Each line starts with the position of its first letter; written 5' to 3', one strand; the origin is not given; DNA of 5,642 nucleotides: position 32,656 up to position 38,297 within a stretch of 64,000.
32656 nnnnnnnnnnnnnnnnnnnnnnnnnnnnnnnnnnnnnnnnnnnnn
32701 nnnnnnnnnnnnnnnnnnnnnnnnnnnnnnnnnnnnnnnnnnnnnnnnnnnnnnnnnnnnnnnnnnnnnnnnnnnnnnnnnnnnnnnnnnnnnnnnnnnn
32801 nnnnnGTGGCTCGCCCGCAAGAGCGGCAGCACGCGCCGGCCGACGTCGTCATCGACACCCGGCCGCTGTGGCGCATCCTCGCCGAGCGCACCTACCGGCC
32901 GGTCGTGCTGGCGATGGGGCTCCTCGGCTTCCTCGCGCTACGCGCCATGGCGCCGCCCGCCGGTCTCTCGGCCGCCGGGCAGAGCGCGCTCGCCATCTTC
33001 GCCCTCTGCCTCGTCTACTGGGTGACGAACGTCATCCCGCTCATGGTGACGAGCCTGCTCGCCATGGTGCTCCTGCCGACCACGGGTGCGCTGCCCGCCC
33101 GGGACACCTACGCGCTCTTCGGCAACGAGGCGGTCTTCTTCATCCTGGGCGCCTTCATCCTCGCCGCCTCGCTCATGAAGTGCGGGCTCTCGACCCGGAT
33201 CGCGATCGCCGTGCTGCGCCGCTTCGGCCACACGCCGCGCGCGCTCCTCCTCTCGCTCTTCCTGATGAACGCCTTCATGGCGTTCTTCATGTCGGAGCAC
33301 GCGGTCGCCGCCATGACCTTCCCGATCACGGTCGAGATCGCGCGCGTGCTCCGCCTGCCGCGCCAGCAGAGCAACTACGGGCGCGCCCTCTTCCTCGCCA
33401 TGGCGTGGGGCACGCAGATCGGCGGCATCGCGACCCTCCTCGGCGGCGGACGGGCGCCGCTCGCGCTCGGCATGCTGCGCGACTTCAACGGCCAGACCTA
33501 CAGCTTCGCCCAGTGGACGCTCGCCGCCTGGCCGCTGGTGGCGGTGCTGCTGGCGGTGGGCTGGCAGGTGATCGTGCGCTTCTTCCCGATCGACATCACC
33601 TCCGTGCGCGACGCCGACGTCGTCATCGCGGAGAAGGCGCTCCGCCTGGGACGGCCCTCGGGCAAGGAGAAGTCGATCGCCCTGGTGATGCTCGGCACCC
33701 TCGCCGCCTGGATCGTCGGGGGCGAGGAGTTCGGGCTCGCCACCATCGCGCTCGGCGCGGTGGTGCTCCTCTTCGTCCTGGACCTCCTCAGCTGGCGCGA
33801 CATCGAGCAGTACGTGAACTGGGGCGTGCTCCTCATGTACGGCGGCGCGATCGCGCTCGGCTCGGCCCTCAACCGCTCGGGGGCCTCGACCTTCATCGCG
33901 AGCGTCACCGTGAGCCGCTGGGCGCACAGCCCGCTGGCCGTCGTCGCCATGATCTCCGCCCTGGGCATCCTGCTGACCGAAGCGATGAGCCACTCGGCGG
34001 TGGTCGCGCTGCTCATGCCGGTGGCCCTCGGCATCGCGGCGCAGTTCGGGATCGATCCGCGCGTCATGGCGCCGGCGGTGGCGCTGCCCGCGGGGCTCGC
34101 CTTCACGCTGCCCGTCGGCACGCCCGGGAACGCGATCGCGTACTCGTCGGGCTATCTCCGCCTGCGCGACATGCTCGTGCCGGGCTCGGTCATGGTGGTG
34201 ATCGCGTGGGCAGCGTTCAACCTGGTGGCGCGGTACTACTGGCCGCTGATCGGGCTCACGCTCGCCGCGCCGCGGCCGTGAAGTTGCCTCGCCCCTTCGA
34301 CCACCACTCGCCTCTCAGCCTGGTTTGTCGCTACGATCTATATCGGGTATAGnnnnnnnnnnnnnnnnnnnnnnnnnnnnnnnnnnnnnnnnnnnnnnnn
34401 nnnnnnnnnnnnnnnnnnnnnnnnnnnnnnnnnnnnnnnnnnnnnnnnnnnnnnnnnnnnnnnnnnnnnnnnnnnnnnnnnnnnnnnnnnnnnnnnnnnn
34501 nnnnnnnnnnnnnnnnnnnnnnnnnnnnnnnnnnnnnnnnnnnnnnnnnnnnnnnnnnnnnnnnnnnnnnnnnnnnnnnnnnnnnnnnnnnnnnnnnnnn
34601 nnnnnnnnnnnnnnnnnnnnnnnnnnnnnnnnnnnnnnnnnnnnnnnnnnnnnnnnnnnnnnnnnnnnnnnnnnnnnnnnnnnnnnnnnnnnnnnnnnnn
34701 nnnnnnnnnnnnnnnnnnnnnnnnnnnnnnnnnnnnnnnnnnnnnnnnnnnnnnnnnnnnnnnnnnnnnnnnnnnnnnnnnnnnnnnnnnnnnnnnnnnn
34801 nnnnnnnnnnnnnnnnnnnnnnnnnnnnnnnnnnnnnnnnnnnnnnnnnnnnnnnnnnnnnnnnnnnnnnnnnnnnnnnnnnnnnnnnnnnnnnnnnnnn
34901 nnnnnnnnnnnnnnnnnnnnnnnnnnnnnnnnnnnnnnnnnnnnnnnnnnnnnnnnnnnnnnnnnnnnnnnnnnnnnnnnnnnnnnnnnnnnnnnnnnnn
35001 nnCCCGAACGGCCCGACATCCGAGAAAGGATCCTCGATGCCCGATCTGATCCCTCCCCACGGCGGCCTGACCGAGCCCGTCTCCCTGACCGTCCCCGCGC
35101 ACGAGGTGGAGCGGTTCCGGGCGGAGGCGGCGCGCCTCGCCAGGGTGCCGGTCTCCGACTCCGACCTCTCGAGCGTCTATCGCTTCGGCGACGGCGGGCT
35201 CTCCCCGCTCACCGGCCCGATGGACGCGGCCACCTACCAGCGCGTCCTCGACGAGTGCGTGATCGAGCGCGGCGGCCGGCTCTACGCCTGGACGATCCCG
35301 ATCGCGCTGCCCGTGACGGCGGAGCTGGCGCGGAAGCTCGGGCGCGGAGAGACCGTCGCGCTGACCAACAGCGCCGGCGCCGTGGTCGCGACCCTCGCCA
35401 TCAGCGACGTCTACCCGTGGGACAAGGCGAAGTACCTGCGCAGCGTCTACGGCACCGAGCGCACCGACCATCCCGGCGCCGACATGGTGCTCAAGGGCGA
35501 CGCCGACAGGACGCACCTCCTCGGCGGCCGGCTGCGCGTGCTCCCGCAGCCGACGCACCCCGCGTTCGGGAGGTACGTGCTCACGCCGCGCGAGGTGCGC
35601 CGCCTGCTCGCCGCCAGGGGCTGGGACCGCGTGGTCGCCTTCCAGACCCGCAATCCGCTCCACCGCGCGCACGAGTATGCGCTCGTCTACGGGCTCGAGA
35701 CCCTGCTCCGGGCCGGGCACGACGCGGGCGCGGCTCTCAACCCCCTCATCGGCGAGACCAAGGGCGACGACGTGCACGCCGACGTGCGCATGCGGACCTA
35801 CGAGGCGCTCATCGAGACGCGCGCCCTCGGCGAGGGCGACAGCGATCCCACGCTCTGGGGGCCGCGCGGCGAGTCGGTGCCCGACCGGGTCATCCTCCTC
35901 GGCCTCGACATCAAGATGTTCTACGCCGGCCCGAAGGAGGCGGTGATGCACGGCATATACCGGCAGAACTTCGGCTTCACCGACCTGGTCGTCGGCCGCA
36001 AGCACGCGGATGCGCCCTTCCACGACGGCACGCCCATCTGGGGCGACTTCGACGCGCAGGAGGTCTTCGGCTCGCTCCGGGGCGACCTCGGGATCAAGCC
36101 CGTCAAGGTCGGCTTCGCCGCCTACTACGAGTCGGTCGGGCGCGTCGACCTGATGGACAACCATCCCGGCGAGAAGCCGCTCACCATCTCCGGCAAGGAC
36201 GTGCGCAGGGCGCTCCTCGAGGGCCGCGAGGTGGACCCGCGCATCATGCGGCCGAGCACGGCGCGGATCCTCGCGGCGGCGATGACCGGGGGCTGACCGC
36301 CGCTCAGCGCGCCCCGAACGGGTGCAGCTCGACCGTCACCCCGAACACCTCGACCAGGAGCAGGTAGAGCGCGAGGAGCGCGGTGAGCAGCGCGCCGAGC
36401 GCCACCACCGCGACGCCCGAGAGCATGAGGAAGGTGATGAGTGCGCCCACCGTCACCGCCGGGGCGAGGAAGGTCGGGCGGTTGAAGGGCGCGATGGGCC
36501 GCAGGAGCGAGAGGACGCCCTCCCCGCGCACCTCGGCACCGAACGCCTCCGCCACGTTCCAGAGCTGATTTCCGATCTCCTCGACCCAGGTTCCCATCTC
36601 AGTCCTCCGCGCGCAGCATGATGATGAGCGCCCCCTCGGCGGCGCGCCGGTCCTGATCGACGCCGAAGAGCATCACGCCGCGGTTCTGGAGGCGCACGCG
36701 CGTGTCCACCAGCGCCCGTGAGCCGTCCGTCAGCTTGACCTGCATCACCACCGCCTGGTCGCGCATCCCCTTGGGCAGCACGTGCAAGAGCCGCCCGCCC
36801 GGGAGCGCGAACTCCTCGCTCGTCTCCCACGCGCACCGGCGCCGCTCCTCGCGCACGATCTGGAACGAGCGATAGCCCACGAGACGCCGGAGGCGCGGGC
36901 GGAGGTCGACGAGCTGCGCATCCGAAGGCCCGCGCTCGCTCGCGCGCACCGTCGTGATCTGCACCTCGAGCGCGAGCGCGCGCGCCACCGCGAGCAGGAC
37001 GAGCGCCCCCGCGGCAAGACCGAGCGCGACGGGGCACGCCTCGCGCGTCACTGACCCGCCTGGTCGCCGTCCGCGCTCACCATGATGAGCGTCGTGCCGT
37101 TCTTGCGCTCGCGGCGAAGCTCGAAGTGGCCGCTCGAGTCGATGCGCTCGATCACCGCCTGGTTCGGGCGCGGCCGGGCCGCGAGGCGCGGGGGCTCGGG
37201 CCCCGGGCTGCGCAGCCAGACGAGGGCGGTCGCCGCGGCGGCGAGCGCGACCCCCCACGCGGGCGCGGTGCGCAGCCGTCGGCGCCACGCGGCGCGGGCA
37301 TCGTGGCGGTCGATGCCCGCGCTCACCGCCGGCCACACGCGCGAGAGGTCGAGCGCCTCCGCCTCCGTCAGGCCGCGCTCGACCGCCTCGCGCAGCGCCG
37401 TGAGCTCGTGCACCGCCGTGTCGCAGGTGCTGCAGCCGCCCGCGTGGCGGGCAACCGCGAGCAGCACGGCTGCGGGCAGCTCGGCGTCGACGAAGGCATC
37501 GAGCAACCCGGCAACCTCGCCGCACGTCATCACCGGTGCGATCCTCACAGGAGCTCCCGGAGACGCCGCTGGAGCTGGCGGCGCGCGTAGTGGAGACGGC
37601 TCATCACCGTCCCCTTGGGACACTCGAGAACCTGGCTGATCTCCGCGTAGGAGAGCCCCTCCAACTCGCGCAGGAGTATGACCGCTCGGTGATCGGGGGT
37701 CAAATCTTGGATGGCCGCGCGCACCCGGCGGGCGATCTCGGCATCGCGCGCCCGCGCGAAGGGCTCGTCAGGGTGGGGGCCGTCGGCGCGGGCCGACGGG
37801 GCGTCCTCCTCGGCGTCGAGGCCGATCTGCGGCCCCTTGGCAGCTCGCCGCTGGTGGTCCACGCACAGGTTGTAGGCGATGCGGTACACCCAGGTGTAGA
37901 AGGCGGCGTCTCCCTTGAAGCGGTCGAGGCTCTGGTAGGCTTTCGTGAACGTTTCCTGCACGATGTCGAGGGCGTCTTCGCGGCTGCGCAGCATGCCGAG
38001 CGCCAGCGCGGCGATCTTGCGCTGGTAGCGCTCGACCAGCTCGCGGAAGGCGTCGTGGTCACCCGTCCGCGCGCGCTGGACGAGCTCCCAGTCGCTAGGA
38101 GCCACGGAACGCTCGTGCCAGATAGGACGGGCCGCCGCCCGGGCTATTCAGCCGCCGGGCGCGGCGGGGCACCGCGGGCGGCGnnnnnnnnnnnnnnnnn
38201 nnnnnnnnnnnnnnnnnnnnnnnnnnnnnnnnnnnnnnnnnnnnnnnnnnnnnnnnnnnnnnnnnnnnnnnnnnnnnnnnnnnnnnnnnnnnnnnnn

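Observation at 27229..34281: SAM-repressed eight-gene operon: protein-thiocarboxylate sulfur-carrier system for homocysteine/cysteine synthesis with unusual composition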

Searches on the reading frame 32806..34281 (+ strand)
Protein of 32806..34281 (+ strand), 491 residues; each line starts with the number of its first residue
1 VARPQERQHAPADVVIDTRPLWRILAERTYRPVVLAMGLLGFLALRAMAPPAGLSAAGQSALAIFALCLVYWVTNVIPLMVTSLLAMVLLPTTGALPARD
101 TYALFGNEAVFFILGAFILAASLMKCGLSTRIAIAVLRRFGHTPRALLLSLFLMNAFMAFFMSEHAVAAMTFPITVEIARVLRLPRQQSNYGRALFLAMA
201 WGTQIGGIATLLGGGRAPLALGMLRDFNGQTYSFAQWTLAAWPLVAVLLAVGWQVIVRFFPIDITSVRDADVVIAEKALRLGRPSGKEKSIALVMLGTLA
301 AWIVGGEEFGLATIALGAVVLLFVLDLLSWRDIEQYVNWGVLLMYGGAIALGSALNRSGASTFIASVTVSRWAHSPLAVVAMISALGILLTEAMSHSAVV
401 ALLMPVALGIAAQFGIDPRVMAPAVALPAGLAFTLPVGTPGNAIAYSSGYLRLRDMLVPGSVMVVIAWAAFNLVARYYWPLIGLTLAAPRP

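Call 4: search_protein_families(library=pfam, proteins=[window:32806-34281:+], max_evalue=0.01)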
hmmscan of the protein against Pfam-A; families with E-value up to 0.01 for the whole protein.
window:32806-34281:+ (491 aa): 2 families
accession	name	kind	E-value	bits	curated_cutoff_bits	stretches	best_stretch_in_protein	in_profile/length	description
PF00939.25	Na_sulph_symp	-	7.1e-61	207.1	27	1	43-483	15-470/472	Sodium:sulfate symporter transmembrane region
PF03600.22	CitMHS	-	2.2e-43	149.1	31.9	1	69-425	1-335/336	Citrate transporter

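Call 5: search_protein_families(library=ncbifam, proteins=[window:32806-34281:+], max_evalue=0.01)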
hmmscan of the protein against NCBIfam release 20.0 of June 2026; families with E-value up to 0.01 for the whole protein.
window:32806-34281:+ (491 aa): 2 families
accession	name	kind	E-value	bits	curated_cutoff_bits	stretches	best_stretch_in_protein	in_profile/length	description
TIGR00785.1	dass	subfamily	2.5e-79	267.1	198.6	1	51-479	3-444/444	DASS family sodium-coupled anion symporter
NF040989.1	MamN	equivalog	2.1e-06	26.7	500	1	338-472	55-190/437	magnetosome biogenesis transporter MamN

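Call 86: search_solved_structures(query=window:32806-34278:+, max_evalue=0.00001)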
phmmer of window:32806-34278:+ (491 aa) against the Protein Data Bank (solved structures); distinct sequences matched with E-value up to 0.00001: 14.
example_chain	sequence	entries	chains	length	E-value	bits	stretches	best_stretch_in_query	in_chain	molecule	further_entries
5uld_A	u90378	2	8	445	9.8e-39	136.8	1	42-479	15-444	Transporter, NadC family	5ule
9n5n_A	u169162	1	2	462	1e-38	136.7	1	41-479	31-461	Transporter, NadC family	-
4f35_D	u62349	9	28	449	1e-38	136.7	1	42-479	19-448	Transporter, NadC family | DASS family sodium-coupled anion symporter | VcINDY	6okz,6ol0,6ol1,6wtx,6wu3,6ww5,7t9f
5ul7_A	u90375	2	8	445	1e-38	136.7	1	42-479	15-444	Transporter, NadC family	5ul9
8uvc_A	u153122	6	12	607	7.3e-35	124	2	327-472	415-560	Na(+)/dicarboxylate cotransporter 3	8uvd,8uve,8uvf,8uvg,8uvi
30ut_A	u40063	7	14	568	1.9e-34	122.6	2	326-468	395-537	Na(+)/citrate cotransporter | Solute carrier family 13 member 5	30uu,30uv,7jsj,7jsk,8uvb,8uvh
8w6c_A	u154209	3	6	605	2.7e-30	109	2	321-473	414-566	Solute carrier family 13 member 2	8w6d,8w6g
8y5u_A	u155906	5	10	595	5.6e-27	98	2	293-470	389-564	Solute carrier family 13 member 1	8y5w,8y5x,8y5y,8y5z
8w6h_A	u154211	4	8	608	7.6e-27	97.6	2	293-470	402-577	Solute carrier family 13 member 1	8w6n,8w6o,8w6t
8zkw_A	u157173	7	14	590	5.1e-23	85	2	60-179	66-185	Protein I'm not dead yet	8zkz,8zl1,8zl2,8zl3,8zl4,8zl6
6wtw_A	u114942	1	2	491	1.4e-11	47.3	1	35-484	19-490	DASS family sodium-coupled anion symporter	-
6wu1_A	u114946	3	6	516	2.1e-11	46.7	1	35-484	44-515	DASS family sodium-coupled anion symporter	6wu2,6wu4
9mcu_A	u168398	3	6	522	2.1e-10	43.4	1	32-484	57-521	Dicarboxylate transporter 2.1, chloroplastic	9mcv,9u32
9mcr_A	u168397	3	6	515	5.8e-08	35.3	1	43-484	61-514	Dicarboxylate transporter 1, chloroplastic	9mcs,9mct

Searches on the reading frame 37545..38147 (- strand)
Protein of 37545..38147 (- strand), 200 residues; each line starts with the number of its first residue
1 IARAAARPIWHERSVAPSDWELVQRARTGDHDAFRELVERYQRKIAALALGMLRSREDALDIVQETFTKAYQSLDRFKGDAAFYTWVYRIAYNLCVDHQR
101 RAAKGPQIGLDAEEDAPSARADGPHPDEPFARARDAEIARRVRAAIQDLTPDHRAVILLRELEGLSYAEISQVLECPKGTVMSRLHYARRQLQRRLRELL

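Call 16: search_protein_families(library=pfam, proteins=[window:37545-38147:-], max_evalue=0.001)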
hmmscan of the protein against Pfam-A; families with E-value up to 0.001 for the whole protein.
window:37545-38147:- (200 aa): 7 families
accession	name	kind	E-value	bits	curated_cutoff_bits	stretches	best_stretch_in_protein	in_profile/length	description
PF04542.20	Sigma70_r2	-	2.7e-18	65.9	24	1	37-103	1-69/71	Sigma-70 region 2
PF08281.18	Sigma70_r4_2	-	3.9e-16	58.9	25.7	1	140-192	2-54/54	Sigma-70, region 4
PF04545.22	Sigma70_r4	-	6.8e-12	45.2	24.1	1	145-193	1-49/50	Sigma-70, region 4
PF07638.17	Sigma70_ECF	-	8.2e-11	42.6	21.1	1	21-197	6-184/185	ECF sigma factor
PF12645.13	HTH_16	-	2.3e-06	28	22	1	21-73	2-60/65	Helix-turn-helix domain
PF13384.12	HTH_23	-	0.00016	21.8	24.6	1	151-185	4-38/50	Homeodomain-like domain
PF22233.2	PhyR_sigma-like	-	0.00045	20.4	27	0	147-193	2-48/50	Response regulator PhyR, sigma-like domain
